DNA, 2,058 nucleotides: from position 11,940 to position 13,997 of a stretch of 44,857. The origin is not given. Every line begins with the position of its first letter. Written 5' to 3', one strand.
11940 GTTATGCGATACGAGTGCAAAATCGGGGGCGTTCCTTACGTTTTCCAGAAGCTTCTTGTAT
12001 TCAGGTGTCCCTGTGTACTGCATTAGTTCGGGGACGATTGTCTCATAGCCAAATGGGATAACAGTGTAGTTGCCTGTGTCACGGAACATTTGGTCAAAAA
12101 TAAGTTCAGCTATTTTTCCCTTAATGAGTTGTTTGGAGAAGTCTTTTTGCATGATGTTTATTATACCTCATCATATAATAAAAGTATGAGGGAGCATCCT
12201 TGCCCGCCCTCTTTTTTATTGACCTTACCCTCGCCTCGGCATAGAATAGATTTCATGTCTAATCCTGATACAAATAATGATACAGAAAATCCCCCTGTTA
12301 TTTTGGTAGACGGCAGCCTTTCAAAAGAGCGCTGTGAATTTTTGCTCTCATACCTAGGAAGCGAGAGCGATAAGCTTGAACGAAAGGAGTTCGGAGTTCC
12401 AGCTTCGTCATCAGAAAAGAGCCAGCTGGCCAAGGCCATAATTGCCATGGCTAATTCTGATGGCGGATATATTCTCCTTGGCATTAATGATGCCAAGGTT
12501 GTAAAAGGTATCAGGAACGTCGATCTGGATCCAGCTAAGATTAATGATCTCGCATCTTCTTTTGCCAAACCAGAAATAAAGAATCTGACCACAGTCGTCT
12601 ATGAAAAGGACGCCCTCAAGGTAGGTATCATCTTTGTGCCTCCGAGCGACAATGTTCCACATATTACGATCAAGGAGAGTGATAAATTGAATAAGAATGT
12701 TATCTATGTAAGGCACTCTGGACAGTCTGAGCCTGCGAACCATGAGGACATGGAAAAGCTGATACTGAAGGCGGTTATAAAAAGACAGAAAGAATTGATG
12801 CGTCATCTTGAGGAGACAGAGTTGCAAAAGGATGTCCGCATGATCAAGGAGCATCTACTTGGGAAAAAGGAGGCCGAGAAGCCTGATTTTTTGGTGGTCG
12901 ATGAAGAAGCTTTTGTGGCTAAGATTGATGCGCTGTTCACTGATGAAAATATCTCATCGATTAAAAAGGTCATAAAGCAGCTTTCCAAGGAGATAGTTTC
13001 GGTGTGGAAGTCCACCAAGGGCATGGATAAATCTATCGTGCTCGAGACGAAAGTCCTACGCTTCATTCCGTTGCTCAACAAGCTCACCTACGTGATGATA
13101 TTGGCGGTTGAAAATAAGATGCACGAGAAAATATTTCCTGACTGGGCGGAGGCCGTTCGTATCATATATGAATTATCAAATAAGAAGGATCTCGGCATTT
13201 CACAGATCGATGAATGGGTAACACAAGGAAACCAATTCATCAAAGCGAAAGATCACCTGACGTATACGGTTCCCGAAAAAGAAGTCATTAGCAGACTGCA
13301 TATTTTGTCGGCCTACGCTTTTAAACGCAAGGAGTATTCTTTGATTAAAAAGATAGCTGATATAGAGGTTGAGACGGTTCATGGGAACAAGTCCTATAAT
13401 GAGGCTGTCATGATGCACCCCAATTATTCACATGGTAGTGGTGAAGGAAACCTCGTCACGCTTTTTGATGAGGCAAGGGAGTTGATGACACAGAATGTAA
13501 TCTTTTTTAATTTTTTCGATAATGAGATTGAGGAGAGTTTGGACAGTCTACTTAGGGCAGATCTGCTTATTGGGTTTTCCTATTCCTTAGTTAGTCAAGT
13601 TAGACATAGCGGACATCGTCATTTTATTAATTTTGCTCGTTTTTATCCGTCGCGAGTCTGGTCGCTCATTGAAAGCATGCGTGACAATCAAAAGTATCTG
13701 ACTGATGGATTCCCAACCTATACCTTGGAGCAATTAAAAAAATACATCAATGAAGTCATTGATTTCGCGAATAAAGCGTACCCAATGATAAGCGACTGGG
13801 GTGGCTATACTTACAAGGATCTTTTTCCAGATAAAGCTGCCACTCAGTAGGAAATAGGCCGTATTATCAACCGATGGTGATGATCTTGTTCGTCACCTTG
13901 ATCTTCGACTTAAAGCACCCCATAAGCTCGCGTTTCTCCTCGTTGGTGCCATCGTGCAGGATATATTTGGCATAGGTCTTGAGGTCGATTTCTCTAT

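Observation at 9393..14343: AT-rich island with a defence-like gene set and a dead integrase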

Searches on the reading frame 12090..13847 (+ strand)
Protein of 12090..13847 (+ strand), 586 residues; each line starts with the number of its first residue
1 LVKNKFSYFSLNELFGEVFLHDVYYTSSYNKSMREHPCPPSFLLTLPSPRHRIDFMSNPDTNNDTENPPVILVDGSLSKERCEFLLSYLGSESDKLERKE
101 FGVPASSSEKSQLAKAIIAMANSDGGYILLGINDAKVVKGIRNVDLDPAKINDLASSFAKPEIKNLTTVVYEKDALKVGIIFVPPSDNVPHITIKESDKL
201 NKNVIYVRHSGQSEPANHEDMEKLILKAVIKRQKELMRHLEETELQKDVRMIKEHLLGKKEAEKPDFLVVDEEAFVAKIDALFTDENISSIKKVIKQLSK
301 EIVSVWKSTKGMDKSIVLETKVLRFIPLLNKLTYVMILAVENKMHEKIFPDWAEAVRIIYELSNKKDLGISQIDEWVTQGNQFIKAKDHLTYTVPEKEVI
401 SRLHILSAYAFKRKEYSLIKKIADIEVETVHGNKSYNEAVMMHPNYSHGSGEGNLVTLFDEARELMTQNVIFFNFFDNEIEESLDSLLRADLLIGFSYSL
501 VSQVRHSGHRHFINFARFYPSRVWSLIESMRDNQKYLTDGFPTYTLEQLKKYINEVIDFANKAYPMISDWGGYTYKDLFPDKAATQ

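Call 6: search_protein_families(library=pfam, proteins=[window:12090-13847:+], max_evalue=0.1)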
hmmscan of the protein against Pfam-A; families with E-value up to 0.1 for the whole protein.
window:12090-13847:+ (586 aa): 2 families
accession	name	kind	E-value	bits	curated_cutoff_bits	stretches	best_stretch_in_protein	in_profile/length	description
PF04326.19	SLFN_AlbA_2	-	2.9e-17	63.7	25.3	1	92-217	1-118/118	Schlafen, AlbA_2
PF20033.5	DUF6438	-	0.0014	19.3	30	0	123-227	23-114/116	Domain of unknown function (DUF6438)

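Call 7: search_protein_families(library=padloc, proteins=[window:12090-13847:+], max_evalue=0.1)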
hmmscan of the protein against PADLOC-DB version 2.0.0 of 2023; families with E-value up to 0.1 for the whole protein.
window:12090-13847:+ (586 aa): 1 family
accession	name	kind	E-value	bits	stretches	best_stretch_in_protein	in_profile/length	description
PDLC01009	typeIV_Cas6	-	0.046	11.3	0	187-250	78-140/232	Cas_effector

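Call 10: find_homologous_proteins(query=window:12255-13847:+)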
Query window:12255-13847:+ (531 aa): 5 proteins with E <= 0.001 among 8000 candidates.
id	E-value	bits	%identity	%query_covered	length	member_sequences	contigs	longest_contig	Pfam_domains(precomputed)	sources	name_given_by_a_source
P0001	0.0e+0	1176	100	100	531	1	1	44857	PF04326.20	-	-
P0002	4.9e-153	528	78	58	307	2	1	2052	PF04326.20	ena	-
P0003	2.2e-145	503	49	95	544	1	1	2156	PF04326.20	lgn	-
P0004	2.8e-110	387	39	96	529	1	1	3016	PF04326.20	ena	-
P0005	2.9e-79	285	43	65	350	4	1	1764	-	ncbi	-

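Call 12: find_encoding_contigs(protein=P0004, flank=10000)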
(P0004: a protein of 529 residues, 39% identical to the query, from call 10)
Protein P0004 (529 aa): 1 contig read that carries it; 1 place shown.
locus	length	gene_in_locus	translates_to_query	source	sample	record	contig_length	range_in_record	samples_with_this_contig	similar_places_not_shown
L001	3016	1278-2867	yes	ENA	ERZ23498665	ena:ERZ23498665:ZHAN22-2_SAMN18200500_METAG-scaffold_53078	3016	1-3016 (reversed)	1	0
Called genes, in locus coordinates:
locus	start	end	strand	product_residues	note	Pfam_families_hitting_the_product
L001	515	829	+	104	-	PF00076:RRM_1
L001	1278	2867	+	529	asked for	PF04326:SLFN_AlbA_2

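Call 23: find_encoding_contigs(protein=P0002, flank=10000)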
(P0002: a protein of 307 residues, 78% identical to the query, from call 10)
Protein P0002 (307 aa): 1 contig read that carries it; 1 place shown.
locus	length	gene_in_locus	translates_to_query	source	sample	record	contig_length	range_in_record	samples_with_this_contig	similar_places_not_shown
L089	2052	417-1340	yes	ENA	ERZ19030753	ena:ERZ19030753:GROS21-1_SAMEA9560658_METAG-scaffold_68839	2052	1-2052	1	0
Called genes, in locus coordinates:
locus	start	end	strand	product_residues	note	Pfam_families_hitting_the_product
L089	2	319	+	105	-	?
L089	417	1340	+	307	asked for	PF04326:SLFN_AlbA_2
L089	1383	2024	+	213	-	-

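Call 24: find_encoding_contigs(protein=P0003, flank=10000)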
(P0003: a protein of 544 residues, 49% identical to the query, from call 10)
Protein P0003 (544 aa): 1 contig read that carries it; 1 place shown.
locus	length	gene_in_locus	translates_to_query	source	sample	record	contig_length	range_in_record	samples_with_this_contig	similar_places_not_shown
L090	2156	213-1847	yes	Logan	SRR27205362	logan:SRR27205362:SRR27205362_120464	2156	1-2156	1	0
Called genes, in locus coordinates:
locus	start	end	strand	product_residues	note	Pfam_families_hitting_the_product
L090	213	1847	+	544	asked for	PF04326:SLFN_AlbA_2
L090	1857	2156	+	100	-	?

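Call 25: find_encoding_contigs(protein=P0005, flank=10000)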
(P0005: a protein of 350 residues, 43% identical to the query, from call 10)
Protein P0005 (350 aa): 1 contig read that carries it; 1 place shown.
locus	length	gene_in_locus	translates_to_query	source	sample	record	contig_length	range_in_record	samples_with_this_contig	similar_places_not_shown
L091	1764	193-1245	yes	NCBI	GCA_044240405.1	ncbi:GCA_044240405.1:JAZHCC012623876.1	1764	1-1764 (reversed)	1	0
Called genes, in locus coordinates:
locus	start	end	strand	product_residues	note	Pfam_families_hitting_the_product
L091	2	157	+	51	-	?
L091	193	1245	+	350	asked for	-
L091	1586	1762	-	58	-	?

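Call 33: search_protein_families(library=ncbifam, proteins=[window:12255-13847:+], max_evalue=0.1)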
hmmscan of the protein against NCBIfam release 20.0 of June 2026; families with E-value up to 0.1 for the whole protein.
window:12255-13847:+ (531 aa): 0 families

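Call 43: search_solved_structures(query=A3, max_evalue=1, show_alignments=2)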
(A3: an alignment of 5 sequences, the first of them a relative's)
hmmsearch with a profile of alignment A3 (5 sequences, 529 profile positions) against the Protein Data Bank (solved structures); distinct sequences matched with E-value up to 1: 16.
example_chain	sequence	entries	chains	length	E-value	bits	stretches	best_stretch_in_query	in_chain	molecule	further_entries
5yd0_A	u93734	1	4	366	3.3e-06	29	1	25-101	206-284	Schlafen 8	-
9ylu_A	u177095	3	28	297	3.7e-06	28.8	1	51-169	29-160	CbCash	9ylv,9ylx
7cux_A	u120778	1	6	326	2.8e-05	25.9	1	16-96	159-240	Schlafen family member 5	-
7q3z_B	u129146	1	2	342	3.2e-05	25.7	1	16-96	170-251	Schlafen family member 5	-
6rr9_A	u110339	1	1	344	3.2e-05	25.7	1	16-96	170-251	Schlafen family member 5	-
9nyy_A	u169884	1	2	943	4.8e-05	25.1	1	13-95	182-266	Protein SLFN14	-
7lrc_A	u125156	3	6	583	8.4e-05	24.3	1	36-97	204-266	Schlafen family member 12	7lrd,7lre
7eg0_B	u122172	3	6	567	0.00012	23.8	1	36-97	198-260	Schlafen family member 12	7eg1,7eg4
7ppj_A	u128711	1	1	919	0.0002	23.1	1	16-96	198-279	Schlafen family member 5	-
9jr9_A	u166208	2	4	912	0.00027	22.7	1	32-95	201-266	Protein SLFN14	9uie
9jn9_A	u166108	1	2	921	0.00058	21.6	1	55-95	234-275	Protein SLFN14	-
7fex_A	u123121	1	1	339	0.0079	17.8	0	37-100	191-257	SLFN11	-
7zel_A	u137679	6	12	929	0.01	17.5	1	37-97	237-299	Schlafen family member 11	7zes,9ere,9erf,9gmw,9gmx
9erd_A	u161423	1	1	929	0.01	17.5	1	37-97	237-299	Schlafen family member 11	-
7zep_A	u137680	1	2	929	0.026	16.1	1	41-97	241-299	Schlafen family member 11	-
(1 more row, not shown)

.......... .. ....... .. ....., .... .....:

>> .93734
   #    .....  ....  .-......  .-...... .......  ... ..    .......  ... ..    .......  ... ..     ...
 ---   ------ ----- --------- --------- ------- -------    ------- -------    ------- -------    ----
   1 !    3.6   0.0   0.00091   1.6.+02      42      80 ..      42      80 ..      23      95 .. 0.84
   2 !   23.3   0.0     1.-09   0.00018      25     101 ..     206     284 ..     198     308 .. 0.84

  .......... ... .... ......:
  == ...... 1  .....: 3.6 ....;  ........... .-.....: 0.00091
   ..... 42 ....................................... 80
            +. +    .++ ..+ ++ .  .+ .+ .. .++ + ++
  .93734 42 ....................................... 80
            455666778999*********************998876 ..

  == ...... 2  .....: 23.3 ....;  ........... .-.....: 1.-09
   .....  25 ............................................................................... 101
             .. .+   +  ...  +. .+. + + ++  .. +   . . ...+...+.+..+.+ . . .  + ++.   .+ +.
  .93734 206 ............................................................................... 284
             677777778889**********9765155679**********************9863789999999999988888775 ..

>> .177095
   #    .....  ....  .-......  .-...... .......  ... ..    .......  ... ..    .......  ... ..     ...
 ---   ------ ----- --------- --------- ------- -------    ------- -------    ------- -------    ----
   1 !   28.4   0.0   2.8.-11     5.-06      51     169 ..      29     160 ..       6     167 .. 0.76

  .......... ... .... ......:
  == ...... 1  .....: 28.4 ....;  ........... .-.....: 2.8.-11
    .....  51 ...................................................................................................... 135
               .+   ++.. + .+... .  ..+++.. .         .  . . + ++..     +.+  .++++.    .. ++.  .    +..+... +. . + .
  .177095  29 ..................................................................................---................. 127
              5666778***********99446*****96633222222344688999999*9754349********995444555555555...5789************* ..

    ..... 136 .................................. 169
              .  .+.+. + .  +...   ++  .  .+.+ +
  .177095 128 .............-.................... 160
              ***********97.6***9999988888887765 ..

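Call 54: search_protein_representatives(alignment_id=A3)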
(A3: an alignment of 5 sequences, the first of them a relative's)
Query: 5 sequences, 529 profile positions. Proteins with E-value up to 0.001 (for the whole library): 2748; up to 1e-10: 190; up to 1e-30: 13. The best 150 are listed.
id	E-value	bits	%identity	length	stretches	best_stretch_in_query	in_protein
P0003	8.3e-267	902.2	-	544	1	2-529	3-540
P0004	6.5e-266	899.3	-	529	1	4-528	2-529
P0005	6.4e-166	569.3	-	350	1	182-528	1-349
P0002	2.5e-164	564.0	-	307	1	1-309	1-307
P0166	2.4e-155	534.4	-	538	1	3-528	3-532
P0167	1.1e-92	327.6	-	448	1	15-431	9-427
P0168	3.7e-68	246.7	-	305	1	236-519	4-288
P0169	8.8e-61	222.3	-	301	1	236-519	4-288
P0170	3.9e-54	200.4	-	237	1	11-201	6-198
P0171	2.3e-49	184.6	-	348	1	11-200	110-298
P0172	3.4e-45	170.9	-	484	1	34-486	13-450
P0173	2.3e-38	148.4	-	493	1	21-514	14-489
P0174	4.3e-35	137.6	-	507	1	33-503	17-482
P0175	1.7e-28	115.8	-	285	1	240-512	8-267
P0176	3.0e-28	115.0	-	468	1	36-490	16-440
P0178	3.1e-26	108.3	-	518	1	10-506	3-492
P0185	3.9e-22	94.8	-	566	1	4-519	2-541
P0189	5.0e-18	81.2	-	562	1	4-527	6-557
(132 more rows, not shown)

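Call 56: search_protein_families(library=pfam, proteins=[P0166, P0167, P0172, P0173, P0174, P0178, P0185, P0189, P0168, P0175], max_evalue=0.01)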
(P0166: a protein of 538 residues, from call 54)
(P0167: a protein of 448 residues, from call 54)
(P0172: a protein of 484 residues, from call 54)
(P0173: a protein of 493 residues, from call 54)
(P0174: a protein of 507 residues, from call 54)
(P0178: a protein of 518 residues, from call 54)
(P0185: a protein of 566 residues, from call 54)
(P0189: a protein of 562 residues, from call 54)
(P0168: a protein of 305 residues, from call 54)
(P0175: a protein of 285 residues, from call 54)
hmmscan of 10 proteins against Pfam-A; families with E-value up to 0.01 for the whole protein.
P0166 (538 aa): 1 family
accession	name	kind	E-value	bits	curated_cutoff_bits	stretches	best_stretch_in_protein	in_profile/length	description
PF04326.19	SLFN_AlbA_2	-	6.2e-15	56.2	25.3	1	52-162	16-116/118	Schlafen, AlbA_2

P0167 (448 aa): 1 family
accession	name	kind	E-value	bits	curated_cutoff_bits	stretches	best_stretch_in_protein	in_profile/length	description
PF04326.19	SLFN_AlbA_2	-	3.5e-13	50.6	25.3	1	31-156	1-117/118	Schlafen, AlbA_2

P0172 (484 aa): 1 family
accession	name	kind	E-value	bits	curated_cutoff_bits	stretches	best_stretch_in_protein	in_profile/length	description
PF04326.19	SLFN_AlbA_2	-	1e-13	52.3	25.3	1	16-149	1-117/118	Schlafen, AlbA_2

P0173 (493 aa): 1 family
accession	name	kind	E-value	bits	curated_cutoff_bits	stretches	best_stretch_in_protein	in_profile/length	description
PF04326.19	SLFN_AlbA_2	-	2.7e-11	44.5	25.3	1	33-167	1-117/118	Schlafen, AlbA_2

P0174 (507 aa): 1 family
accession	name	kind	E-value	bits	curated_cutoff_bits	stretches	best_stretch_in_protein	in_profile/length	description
PF04326.19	SLFN_AlbA_2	-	5.3e-11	43.5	25.3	1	21-165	1-117/118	Schlafen, AlbA_2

P0178 (518 aa): 1 family
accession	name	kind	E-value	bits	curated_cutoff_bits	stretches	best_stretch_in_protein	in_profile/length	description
PF04326.19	SLFN_AlbA_2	-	9e-12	46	25.3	1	34-178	2-117/118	Schlafen, AlbA_2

P0185 (566 aa): 1 family
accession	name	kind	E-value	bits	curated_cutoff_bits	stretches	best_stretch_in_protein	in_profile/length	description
PF04326.19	SLFN_AlbA_2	-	2e-12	48.1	25.3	1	34-182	1-117/118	Schlafen, AlbA_2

P0189 (562 aa): 1 family
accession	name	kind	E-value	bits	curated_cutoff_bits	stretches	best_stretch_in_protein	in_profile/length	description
PF04326.19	SLFN_AlbA_2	-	6.9e-15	56.1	25.3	1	38-188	1-117/118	Schlafen, AlbA_2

P0168 (305 aa): 0 families

P0175 (285 aa): 0 families

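Call 68: predict_structure(alignment_id=A3)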
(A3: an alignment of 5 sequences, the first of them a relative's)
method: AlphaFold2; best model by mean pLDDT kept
length: 531 residues; sequences in the alignment: 5
mean_pLDDT: 58.9   pTM: 0.57
mean pLDDT of the five models: 58.9, 58.7, 56.8, 56.0, 50.5
residues with pLDDT >= 90: 73; 70-90: 146; 50-70: 65; < 50: 247
segments of 3 or more residues with pLDDT < 50: 1-91, 99-109, 120-208, 318-324, 326-337, 389-401, 449-457, 528-531
pLDDT, mean of each block of 10 residues (from residue 1): 28 27 46 33 26 29 31 34 32 48 42 50 47 34 26 28 34 39 39 43 42 67 83 90 93 83 80 91 92 94 87 60 38 43 85 92 90 73 61 33 65 72 74 87 69 46 66 89 82 88 69 59 67 33
secondary structure, 60 per line:
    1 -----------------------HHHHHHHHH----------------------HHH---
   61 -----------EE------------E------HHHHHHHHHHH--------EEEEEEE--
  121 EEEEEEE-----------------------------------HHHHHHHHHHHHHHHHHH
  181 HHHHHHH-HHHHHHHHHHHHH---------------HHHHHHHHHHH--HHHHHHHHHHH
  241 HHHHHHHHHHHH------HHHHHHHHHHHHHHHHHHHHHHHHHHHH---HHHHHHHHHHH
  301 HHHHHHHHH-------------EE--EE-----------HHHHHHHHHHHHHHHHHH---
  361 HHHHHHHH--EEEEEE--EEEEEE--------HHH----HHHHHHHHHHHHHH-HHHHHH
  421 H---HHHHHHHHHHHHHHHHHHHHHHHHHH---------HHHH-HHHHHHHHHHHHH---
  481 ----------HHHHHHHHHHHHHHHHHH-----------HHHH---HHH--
elements in order: H24-32 H93-103 E112-118 E121-127 H163-187 H189-201 H217-227 H230-252 H259-286 H290-309 H340-357 H361-368 E371-376 E379-384 H400-413 H415-421 H425-450 H460-463 H465-477 H491-508 H520-523

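Call 71: fold_search(model_id=the predicted structure, library=pdb)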
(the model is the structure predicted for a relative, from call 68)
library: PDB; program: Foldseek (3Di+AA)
matches with E <= 10: 401; with E <= 0.001: 0
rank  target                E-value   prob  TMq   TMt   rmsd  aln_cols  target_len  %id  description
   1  7rx3_A                1.1e-01  0.13  0.11  0.11  24.1       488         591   11  afTMEM16 in C14 lipid nanodiscs with MSP1E3 scaffold protein in the absence of Ca2+ (released 2022-05-18)
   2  7rdr_A                1.2e-01  0.44  0.18  0.20  15.1       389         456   12  Circular tandem repeat protein with novel repeat topology and enhanced subunit contact surfaces (released 2021-09-01)
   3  8gel_A                1.9e-01  0.30  0.17  0.18  20.5       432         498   12  Cryo-EM structure of synthetic tetrameric building block sC4 (released 2024-03-13)
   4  7uzq_L                2.1e-01  0.15  0.13  0.16  15.9       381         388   10  Local refinement of RhAG-RhCE-ANK1(AR1-5), from consensus refinement of all classes (released 2022-07-20)
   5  4dnk_A                2.2e-01  0.21  0.13  0.23  16.8       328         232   10  Crystal structure of a tyrosine 3-monooxygenase/tryptophan 5-monooxygenase activation protein, beta polypeptide (YWHAB (released 2012-02-22)
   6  3mdm                  2.8e-01  0.12  0.12  0.13  18.6       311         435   11  Thioperamide complex of Cytochrome P450 46A1 (released 2010-07-28)
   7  7ue2_A                3.2e-01  0.16  0.14  0.20  16.5       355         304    9  Crystal structure of designed helical repeat protein RPB_PLP3_R6 bound to PLPx6 peptide (released 2023-03-29)
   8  3mdr_A                3.7e-01  0.11  0.11  0.13  18.4       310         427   12  Tranylcypromine complex of Cytochrome P450 46A1 (released 2010-07-28)
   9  7bdx_C                4.0e-01  0.72  0.22  0.45  10.2       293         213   12  Armadillo domain of HSF2BP in complex with BRCA2 peptide (released 2021-07-07)
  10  5oqo_A                4.4e-01  0.23  0.19  0.14  15.1       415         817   13  Crystal structure of the S. cerevisiae condensin Ycg1-Brn1 subcomplex bound to DNA (crystal form II) (released 2017-10-18)
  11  3mdr_B                4.6e-01  0.10  0.11  0.13  18.5       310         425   11  Tranylcypromine complex of Cytochrome P450 46A1 (released 2010-07-28)
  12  6yr6_C                4.8e-01  0.20  0.14  0.25  16.1       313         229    7  14-3-3 sigma in complex with hDM2-186 peptide (released 2021-11-03)
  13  6yr6_G                4.8e-01  0.14  0.13  0.24  17.1       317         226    8  14-3-3 sigma in complex with hDM2-186 peptide (released 2021-11-03)
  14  6t5f_D                5.3e-01  0.13  0.12  0.22  17.0       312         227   10  Human 14-3-3 sigma fused to the StARD1 peptide including phosphoserine-195 (released 2020-11-18)
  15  2q9f                  5.3e-01  0.09  0.12  0.13  18.8       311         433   10  Crystal structure of human cytochrome P450 46A1 in complex with cholesterol-3-sulphate (released 2008-06-17)
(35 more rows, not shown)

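Call 75: find_related_loci(query=A3, collection=viral_contigs, flank=10000)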
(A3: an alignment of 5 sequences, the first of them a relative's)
Query A3 (531 aa) in viral_contigs; peptide patterns used: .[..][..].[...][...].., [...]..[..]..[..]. (x = any residue, [..] = any of these).
216 stretches matched a pattern, but none encodes a relative of the query by tblastn (E <= 1e-3).

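Call 90: search_protein_families(library=padloc, proteins=[P0003, P0004], max_evalue=0.001)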
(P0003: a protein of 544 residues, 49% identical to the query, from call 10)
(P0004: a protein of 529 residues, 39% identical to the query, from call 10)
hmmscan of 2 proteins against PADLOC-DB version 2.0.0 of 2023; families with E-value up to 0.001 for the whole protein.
P0003 (544 aa): 0 families

P0004 (529 aa): 0 families

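Call 98: search_protein_families(library=phrogs, proteins=[window:12255-13847:+], max_evalue=0.01)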
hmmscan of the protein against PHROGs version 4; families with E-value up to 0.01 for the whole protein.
window:12255-13847:+ (531 aa): 1 family
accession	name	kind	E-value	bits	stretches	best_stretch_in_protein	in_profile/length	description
phrog_12156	-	DNA, RNA and nucleotide metabolism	5.9e-11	42.7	1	37-176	18-154/485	DNA helicase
